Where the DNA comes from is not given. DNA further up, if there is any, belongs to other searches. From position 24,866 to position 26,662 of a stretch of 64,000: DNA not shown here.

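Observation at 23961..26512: Translationally overlapped B12-radical-SAM enzyme and type III polyketide synthase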

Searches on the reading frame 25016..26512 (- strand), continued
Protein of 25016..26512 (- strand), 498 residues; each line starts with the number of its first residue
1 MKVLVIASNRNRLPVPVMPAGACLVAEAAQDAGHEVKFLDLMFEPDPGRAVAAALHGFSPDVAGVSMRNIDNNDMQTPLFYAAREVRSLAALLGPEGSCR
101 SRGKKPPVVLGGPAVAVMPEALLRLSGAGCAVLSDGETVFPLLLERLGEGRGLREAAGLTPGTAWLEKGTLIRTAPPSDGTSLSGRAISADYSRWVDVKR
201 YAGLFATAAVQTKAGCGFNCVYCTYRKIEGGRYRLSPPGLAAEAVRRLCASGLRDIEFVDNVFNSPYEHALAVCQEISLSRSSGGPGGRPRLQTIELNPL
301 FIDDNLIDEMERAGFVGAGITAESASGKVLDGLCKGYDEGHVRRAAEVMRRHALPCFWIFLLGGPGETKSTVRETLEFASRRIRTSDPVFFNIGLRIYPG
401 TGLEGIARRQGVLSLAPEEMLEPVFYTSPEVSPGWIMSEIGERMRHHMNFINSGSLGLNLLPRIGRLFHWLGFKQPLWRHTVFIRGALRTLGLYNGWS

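Call 46: find_encoding_contigs(protein=P0001, flank=6000, max_places=3)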
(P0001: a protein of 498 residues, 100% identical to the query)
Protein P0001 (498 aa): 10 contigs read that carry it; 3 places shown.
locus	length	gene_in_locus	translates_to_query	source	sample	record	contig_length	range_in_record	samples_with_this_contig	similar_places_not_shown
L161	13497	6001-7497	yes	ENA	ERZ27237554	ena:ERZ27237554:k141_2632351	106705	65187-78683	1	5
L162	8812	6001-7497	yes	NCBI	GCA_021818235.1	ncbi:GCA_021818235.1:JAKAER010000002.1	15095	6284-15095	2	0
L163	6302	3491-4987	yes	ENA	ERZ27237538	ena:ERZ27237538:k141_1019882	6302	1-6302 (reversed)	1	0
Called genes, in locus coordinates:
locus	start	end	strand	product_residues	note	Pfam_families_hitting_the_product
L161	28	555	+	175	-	PF09411:PagL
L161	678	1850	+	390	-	PF00155:Aminotran_1_2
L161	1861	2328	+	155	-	PF01288:HPPK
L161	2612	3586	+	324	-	PF01972:SDH_protease (weak), PF25145:NfeD1b_N, PF01343:Peptidase_S49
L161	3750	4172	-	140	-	PF00571:CBS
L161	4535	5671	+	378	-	PF08448:PAS_4, PF13426:PAS_9 (weak), PF00990:GGDEF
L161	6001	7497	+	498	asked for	PF02310:B12-binding, PF04055:Radical_SAM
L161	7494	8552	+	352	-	PF08392:FAE1_CUT1_RppA, PF00195:Chal_sti_synt_N, PF02797:Chal_sti_synt_C, PF08541:ACP_syn_III_C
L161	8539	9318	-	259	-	PF01966:HD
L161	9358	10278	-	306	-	PF01734:Patatin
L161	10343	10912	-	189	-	PF04343:DUF488, PF22751:DUF488-N3a (weak)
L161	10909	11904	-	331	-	PF00730:HhH-GPD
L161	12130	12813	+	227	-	PF07238:PilZ, PF00072:Response_reg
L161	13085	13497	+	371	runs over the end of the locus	PF00072:Response_reg, PF13487:HD_5, PF01966:HD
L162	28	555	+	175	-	PF09411:PagL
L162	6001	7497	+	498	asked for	PF02310:B12-binding, PF04055:Radical_SAM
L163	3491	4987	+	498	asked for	PF02310:B12-binding, PF04055:Radical_SAM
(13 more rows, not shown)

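Call 47: find_encoding_contigs(protein=P0002, flank=6000, max_places=2)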
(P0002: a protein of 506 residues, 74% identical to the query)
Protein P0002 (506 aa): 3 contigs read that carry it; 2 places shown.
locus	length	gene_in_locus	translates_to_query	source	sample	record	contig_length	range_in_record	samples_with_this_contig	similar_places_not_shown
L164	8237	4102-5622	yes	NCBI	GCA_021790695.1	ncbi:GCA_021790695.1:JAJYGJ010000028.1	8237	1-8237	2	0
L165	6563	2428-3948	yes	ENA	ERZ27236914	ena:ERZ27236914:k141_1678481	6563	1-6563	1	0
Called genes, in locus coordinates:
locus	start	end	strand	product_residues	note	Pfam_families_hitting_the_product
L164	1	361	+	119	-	PF00155:Aminotran_1_2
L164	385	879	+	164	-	PF01288:HPPK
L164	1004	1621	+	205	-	-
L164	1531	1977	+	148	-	PF01343:Peptidase_S49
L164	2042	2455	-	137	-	PF00571:CBS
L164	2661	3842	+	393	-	PF08448:PAS_4, PF13426:PAS_9 (weak), PF00990:GGDEF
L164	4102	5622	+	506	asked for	PF02310:B12-binding (weak), PF04055:Radical_SAM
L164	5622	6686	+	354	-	PF08392:FAE1_CUT1_RppA, PF00195:Chal_sti_synt_N, PF02797:Chal_sti_synt_C, PF08541:ACP_syn_III_C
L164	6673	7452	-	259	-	PF01966:HD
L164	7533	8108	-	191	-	PF04343:DUF488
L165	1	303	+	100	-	?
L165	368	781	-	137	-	PF00571:CBS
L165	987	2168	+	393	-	PF08448:PAS_4, PF13426:PAS_9 (weak), PF00990:GGDEF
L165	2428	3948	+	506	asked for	PF02310:B12-binding (weak), PF04055:Radical_SAM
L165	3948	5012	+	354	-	PF08392:FAE1_CUT1_RppA, PF00195:Chal_sti_synt_N, PF02797:Chal_sti_synt_C, PF08541:ACP_syn_III_C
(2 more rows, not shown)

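Call 49: predict_structure(alignment_id=A1)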
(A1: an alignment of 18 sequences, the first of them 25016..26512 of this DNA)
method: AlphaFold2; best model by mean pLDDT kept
length: 498 residues; sequences in the alignment: 18
mean_pLDDT: 83.0   pTM: 0.85
mean pLDDT of the five models: 83.0, 82.3, 82.0, 81.8, 80.0
residues with pLDDT >= 90: 214; 70-90: 203; 50-70: 59; < 50: 22
segments of 3 or more residues with pLDDT < 50: 95-102, 180-184, 224-230
pLDDT, mean of each block of 10 residues (from residue 1): 92 79 92 96 89 91 84 64 72 51 76 80 85 86 93 93 91 76 59 91 86 63 48 75 90 86 77 92 73 89 95 93 92 86 97 93 93 97 94 82 86 81 83 92 90 72 75 81 82 61
secondary structure, 60 per line:
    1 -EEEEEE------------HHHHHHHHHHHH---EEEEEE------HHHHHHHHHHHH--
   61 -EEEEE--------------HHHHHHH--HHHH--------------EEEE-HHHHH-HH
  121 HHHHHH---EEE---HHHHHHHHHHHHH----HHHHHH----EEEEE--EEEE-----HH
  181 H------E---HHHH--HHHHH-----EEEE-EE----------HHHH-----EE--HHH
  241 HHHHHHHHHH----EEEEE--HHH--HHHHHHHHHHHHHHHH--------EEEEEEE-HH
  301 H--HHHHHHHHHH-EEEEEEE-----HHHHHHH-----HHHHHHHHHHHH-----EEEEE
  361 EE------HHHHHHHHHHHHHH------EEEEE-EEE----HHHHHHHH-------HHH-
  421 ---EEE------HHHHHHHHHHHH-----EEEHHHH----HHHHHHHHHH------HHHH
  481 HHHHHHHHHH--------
elements in order: E2-7 H20-31 E35-40 H47-58 E62-66 H81-87 H90-93 E108-111 H113-117 H119-126 E130-132 H136-148 H153-158 E163-167 E170-173 H192-195 H198-202 E208-211 H225-228 H238-250 E255-259 H267-282 E291-297 H304-313 E315-321 H327-333 H339-350 E356-362 H369-382 E389-393 E395-397 H402-409 E424-426 H433-444 E450-452 H453-456 H461-470 H477-490

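Call 52: fold_search(model_id=the predicted structure, library=pdb)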
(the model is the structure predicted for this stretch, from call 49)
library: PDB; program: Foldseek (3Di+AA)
matches with E <= 10: 1672; with E <= 0.001: 88
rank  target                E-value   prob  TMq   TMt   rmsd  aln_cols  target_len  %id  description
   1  6wte_B                1.0e-28  1.00  0.83  0.78   3.8       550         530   23  Structure of radical S-adenosylmethionine methyltransferase, TsrM, from Kitasatospora setae with cobalamin and [4Fe-4S (released 2020-12-23)
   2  6wte_A                2.7e-28  1.00  0.80  0.71   6.3       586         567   21  Structure of radical S-adenosylmethionine methyltransferase, TsrM, from Kitasatospora setae with cobalamin and [4Fe-4S (released 2020-12-23)
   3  6wtf_A                2.3e-27  1.00  0.81  0.75   4.6       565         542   22  Structure of radical S-adenosylmethionine methyltransferase, TsrM, from Kitasatospora setae with tryptophan substrate  (released 2020-12-23)
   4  6wtf_B                3.0e-27  1.00  0.83  0.77   3.8       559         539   22  Structure of radical S-adenosylmethionine methyltransferase, TsrM, from Kitasatospora setae with tryptophan substrate  (released 2020-12-23)
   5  9n1d                  1.3e-18  1.00  0.64  0.52   8.7       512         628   17  Crystal structure of CysS from Corallococcus sp. CA054B with 5'-deoxyadenosine and methionine bound (released 2026-01-28)
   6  9ccb                  2.6e-18  1.00  0.61  0.72   8.3       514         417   18  X-ray crystal structure of methyl-coenzyme M reductase glutamine methylase (MgmA) from Methanothermobacter marburgensis  (released 2025-01-01)
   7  9n1c                  8.3e-18  1.00  0.63  0.51   8.7       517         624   17  Crystal structure of CysS from Corallococcus sp. CA054B with 5'-deoxyadenosine, methionine, and pantetheinylated 3-ethox (released 2026-01-28)
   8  9n1b                  1.4e-17  1.00  0.63  0.52   8.8       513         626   17  Crystal structure of CysS from Corallococcus sp. CA054B with 5'-deoxyadenosine, methionine, and pantetheinylated 3-metho (released 2026-01-28)
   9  6fd2_A                1.5e-16  1.00  0.58  0.63   8.4       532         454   17  Radical SAM 1,2-diol dehydratase AprD4 in complex with its substrate paromamine (released 2018-01-17)
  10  6fd2_B                6.6e-16  1.00  0.58  0.63   9.5       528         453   15  Radical SAM 1,2-diol dehydratase AprD4 in complex with its substrate paromamine (released 2018-01-17)
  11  5ul4                  3.3e-15  1.00  0.65  0.46   8.1       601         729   11  Structure of Cobalamin-dependent S-adenosylmethionine radical enzyme OxsB with aqua-cobalamin and S-adenosylmethionine b (released 2017-04-19)
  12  7kdx_B                5.2e-15  1.00  0.64  0.50  10.7       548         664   15  Crystal structure of Streptomyces tokunonesis TokK with hydroxycobalamin, 5'-deoxyadenosine, and methionine (released 2022-01-12)
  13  7kdx_A                5.2e-15  1.00  0.64  0.50  10.5       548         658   16  Crystal structure of Streptomyces tokunonesis TokK with hydroxycobalamin, 5'-deoxyadenosine, and methionine (released 2022-01-12)
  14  7kdy_A                1.8e-14  1.00  0.65  0.50  10.2       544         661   15  Crystal structure of Streptomyces tokunonesis TokK with hydroxycobalamin, 5'-deoxyadenosine, methionine, and (2R)-pant (released 2022-01-12)
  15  7kdy_B                3.3e-14  1.00  0.63  0.49   9.8       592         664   14  Crystal structure of Streptomyces tokunonesis TokK with hydroxycobalamin, 5'-deoxyadenosine, methionine, and (2R)-pant (released 2022-01-12)
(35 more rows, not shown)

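Call 54: search_solved_structures(query=A1, max_evalue=0.00001, show_alignments=1)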
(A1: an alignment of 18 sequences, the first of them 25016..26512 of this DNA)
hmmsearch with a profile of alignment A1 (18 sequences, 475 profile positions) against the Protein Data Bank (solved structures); distinct sequences matched with E-value up to 0.00001: 5.
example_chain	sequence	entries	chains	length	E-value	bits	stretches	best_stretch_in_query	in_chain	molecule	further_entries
6wte_A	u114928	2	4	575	7.9e-38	133.6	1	3-384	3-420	B12-binding domain-containing protein | Tryptophan-C2-methyltransferase containing B12-binding domain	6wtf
6fd2_B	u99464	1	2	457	1.4e-20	76.7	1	195-394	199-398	Putative apramycin biosynthetic oxidoreductase 4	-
9ccb_A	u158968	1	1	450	2.7e-15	59.3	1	99-383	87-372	Radical SAM core domain-containing protein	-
5ul2_A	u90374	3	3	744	1.4e-08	37.2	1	13-325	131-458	OxsB protein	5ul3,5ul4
9n1b_A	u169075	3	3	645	3.2e-08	36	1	93-356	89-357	Radical SAM protein | Radical SAM enzyme CysS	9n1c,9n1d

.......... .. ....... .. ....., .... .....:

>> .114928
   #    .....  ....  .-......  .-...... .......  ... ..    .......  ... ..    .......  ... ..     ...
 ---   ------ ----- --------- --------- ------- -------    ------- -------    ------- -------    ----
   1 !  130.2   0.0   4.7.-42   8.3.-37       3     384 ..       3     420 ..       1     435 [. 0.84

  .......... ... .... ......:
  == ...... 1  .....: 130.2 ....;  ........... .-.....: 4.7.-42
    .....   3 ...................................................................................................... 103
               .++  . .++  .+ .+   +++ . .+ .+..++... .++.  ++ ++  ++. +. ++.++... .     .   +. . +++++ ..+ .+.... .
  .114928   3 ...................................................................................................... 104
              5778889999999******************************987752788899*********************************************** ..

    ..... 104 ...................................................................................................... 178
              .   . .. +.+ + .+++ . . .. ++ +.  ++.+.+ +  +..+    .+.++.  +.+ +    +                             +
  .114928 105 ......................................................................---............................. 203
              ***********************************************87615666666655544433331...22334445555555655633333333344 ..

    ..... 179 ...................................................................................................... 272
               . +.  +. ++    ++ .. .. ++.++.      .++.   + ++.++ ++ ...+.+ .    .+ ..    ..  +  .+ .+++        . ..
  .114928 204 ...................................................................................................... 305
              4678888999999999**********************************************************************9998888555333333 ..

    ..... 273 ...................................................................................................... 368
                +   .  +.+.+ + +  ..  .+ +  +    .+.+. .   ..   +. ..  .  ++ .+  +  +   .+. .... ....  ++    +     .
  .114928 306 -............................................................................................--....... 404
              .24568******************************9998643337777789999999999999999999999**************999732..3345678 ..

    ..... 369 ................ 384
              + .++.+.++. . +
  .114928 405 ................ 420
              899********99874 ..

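Call 61: search_solved_structures(query=L076:4970-6193:+, max_evalue=1)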
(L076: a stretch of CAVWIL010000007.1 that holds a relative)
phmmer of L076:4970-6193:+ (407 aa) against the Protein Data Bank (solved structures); distinct sequences matched with E-value up to 1: 3.
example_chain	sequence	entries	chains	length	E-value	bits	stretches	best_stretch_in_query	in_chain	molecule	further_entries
5d88_A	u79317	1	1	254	2.9e-06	29.8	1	53-202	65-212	Predicted protease of the collagenase family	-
9clz_0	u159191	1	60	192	0.064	15.5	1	235-342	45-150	I3-A6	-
9sfi_T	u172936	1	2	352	0.24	13.6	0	345-389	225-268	4Fe-4S ferredoxin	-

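Call 62: search_solved_structures(query=L075:7431-7916:+, max_evalue=1)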
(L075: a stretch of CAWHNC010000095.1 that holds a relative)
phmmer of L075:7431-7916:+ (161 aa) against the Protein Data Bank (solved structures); distinct sequences matched with E-value up to 1: 5.
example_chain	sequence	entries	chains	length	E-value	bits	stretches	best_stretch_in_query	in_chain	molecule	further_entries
4inn_A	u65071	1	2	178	2.3e-08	37.3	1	74-160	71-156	HP1028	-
8j07_A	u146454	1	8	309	0.13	15.3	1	26-61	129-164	Radial spoke head 1 homolog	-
9fqr_Hb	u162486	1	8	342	0.22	14.5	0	26-61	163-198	Probable inactive peptidyl-prolyl cis-trans isomerase-like 6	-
7dmp_A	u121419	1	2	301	0.25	14.4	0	26-61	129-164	Radial spoke head 1 homolog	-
8wzb_F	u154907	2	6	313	0.29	14.2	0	26-61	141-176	Radial spoke head 1 homolog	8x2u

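Call 65: search_protein_families(library=ncbifam, proteins=[L052:8001-9419:+, L054:8001-9419:+, L058:8001-9407:+, L034:8001-9422:+, L039:8001-9416:+, L012:1510-2928:+], max_evalue=1e-40)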
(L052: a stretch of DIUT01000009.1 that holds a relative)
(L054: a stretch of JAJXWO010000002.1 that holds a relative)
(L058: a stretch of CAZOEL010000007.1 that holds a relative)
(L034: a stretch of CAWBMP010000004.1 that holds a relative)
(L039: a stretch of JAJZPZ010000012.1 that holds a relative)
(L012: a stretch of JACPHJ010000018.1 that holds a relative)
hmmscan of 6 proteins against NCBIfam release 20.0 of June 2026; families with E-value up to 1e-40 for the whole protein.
L052:8001-9419:+ (473 aa): 2 families
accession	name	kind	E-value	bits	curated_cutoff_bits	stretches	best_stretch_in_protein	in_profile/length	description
TIGR04072.2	rSAM_ladder_B12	equivalog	2.1e-99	333.1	360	1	2-447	1-431/443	lipid biosynthesis B12-binding/radical SAM protein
TIGR04385.1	B12_rSAM_cofa1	equivalog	1.6e-50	172.6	450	1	17-408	18-414/438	B12 lower ligand biosynthesis radical SAM protein BzaD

L054:8001-9419:+ (473 aa): 2 families
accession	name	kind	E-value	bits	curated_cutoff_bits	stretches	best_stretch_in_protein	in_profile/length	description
TIGR04072.2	rSAM_ladder_B12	equivalog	2.1e-95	319.9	360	1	2-431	1-415/443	lipid biosynthesis B12-binding/radical SAM protein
TIGR04385.1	B12_rSAM_cofa1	equivalog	9.8e-48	163.4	450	1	17-406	18-412/438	B12 lower ligand biosynthesis radical SAM protein BzaD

L058:8001-9407:+ (469 aa): 1 family
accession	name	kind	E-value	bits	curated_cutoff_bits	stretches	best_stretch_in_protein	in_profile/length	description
TIGR04072.2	rSAM_ladder_B12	equivalog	1.2e-89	301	360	1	2-450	1-434/443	lipid biosynthesis B12-binding/radical SAM protein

L034:8001-9422:+ (474 aa): 2 families
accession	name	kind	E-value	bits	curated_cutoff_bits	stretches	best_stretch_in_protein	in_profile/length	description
TIGR04072.2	rSAM_ladder_B12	equivalog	9e-86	288.2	360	1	3-451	2-434/443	lipid biosynthesis B12-binding/radical SAM protein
TIGR04385.1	B12_rSAM_cofa1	equivalog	1.1e-43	150.1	450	1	6-408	5-413/438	B12 lower ligand biosynthesis radical SAM protein BzaD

L039:8001-9416:+ (472 aa): 2 families
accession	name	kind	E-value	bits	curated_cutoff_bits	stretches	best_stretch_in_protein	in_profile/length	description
TIGR04072.2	rSAM_ladder_B12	equivalog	8.3e-94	314.7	360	1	3-449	2-434/443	lipid biosynthesis B12-binding/radical SAM protein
TIGR04385.1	B12_rSAM_cofa1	equivalog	5.6e-43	147.8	450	1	17-406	18-413/438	B12 lower ligand biosynthesis radical SAM protein BzaD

L012:1510-2928:+ (473 aa): 2 families
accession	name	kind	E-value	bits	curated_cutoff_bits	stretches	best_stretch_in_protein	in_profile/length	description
TIGR04072.2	rSAM_ladder_B12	equivalog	2.6e-101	339.4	360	1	3-450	2-434/443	lipid biosynthesis B12-binding/radical SAM protein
TIGR04385.1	B12_rSAM_cofa1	equivalog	5.4e-48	164.3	450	1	17-409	18-415/438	B12 lower ligand biosynthesis radical SAM protein BzaD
